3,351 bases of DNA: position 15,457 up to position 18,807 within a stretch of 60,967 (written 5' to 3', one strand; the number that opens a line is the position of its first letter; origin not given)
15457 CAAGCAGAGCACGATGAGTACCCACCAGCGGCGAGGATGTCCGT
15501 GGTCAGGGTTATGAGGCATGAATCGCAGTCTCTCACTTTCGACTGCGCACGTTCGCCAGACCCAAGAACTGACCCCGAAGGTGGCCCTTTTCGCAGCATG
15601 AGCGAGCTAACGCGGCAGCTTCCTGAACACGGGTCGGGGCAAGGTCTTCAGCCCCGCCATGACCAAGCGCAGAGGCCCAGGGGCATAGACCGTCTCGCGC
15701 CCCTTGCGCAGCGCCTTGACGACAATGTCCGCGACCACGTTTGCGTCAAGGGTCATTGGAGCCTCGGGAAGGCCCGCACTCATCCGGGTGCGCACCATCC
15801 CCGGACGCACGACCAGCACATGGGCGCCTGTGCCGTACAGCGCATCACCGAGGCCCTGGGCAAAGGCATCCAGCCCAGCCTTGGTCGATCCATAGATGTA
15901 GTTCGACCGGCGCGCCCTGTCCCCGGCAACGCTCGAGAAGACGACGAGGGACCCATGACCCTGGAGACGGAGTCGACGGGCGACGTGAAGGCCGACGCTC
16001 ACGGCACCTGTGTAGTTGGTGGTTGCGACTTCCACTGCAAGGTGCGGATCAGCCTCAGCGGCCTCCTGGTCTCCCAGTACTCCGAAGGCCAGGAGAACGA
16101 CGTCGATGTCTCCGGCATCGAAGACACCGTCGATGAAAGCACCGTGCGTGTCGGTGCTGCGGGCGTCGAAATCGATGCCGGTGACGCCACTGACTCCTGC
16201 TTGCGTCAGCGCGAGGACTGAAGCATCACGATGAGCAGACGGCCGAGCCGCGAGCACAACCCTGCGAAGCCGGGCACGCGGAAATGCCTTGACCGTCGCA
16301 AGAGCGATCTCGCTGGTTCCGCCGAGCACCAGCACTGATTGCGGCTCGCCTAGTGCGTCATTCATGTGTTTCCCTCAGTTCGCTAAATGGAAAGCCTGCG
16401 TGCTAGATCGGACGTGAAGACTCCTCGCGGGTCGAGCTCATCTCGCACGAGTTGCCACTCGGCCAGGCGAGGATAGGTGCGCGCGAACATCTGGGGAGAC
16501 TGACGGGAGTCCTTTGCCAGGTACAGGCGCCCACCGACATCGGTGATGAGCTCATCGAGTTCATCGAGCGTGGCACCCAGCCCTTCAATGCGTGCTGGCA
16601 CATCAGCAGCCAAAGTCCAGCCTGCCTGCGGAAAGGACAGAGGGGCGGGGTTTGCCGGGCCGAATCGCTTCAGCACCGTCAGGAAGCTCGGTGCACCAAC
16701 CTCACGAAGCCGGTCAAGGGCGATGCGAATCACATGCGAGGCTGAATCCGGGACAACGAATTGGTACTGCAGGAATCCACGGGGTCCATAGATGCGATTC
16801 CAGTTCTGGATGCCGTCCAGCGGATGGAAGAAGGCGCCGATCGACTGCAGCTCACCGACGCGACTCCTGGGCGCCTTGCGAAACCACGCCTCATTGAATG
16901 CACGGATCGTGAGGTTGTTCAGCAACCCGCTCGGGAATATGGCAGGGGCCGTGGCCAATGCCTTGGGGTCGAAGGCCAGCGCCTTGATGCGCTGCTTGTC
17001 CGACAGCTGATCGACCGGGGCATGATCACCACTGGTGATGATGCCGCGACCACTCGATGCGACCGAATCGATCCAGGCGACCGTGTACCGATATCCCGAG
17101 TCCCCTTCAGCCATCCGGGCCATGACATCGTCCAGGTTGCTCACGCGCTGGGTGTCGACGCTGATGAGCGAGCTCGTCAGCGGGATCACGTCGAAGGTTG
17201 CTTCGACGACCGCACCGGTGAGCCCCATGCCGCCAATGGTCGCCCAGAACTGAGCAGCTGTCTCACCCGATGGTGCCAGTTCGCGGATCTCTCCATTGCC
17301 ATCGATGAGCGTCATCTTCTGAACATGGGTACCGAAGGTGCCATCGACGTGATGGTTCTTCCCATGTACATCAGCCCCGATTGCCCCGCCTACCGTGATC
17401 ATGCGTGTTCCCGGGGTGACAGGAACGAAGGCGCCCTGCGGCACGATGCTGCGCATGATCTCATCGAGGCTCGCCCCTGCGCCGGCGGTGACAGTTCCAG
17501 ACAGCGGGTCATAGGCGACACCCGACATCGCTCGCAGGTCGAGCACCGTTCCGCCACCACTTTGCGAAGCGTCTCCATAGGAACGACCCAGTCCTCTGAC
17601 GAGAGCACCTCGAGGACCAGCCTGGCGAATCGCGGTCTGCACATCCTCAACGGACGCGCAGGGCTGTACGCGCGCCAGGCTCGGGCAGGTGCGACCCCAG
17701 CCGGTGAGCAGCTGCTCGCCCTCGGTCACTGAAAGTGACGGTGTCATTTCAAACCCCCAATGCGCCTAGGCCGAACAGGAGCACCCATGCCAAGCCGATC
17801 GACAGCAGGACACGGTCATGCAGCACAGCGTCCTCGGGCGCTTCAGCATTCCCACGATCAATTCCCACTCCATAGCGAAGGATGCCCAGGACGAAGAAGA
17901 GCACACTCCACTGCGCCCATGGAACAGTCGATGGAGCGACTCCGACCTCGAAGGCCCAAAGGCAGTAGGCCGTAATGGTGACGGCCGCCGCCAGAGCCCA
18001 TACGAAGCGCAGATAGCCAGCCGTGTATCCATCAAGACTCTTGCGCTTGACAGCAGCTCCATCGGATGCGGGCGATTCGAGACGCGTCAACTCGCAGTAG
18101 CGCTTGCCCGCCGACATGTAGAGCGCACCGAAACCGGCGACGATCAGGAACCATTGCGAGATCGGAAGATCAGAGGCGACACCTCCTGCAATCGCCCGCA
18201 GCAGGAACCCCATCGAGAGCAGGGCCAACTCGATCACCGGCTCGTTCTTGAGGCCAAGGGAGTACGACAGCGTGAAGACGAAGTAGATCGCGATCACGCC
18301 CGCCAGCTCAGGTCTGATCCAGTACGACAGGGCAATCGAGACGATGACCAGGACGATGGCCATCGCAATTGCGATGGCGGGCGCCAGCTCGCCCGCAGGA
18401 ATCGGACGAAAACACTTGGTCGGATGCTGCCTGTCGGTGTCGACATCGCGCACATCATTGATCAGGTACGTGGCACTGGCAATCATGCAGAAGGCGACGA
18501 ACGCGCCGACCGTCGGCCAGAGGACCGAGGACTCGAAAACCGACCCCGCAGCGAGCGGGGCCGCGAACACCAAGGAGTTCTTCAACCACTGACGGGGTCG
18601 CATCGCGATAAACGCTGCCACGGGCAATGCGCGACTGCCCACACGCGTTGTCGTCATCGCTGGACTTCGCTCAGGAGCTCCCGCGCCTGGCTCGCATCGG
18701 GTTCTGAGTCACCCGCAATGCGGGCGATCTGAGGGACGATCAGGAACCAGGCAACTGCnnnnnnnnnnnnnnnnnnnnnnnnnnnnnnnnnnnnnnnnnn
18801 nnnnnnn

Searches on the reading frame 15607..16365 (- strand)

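Call 36: search_protein_families(library=pfam, proteins=[window:15607-16365:-], max_evalue=0.00001)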
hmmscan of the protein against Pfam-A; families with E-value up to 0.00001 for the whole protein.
window:15607-16365:- (252 aa): 3 families
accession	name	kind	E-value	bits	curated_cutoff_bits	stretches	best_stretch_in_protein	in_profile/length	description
PF00106.31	adh_short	-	1.1e-22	80.9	26.6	1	10-199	2-190/195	short chain dehydrogenase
PF13561.12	adh_short_C2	-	1.8e-17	64.1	27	1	19-208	7-193/236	Enoyl-(Acyl carrier protein) reductase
PF08659.16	KR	-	3.3e-07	30.8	22.6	1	11-171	3-162/180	KR domain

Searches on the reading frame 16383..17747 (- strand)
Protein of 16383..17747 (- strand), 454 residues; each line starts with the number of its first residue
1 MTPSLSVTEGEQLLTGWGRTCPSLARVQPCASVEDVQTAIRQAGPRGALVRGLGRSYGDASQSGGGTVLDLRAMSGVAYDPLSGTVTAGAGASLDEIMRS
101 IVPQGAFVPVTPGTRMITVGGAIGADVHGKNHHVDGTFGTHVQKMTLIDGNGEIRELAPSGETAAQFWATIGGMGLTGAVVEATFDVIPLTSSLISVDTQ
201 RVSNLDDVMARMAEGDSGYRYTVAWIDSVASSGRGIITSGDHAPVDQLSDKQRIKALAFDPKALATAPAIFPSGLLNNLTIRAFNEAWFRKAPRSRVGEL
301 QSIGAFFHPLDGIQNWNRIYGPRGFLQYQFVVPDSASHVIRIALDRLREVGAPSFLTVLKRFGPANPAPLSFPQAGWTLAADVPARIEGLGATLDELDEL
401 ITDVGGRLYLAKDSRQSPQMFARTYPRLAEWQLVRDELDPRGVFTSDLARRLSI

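Call 36: search_protein_families(library=pfam, proteins=[window:16383-17747:-], max_evalue=0.00001)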
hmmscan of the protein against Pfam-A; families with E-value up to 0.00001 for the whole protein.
window:16383-17747:- (454 aa): 2 families
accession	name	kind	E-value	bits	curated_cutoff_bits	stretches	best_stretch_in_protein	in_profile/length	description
PF01565.28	FAD_binding_4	-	8.4e-22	77.8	26.4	1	30-157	7-138/139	FAD binding domain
PF04030.19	ALO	-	6.3e-08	33.1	23.1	1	396-451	202-257/258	D-arabinono-1,4-lactone oxidase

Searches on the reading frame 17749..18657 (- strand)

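Call 36: search_protein_families(library=pfam, proteins=[window:17749-18657:-], max_evalue=0.00001)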
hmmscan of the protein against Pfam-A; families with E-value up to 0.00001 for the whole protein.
window:17749-18657:- (302 aa): 1 family
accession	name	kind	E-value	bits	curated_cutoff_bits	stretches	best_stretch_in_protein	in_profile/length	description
PF01040.23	UbiA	-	1.1e-23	84.3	34.2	1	31-277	7-243/250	UbiA prenyltransferase family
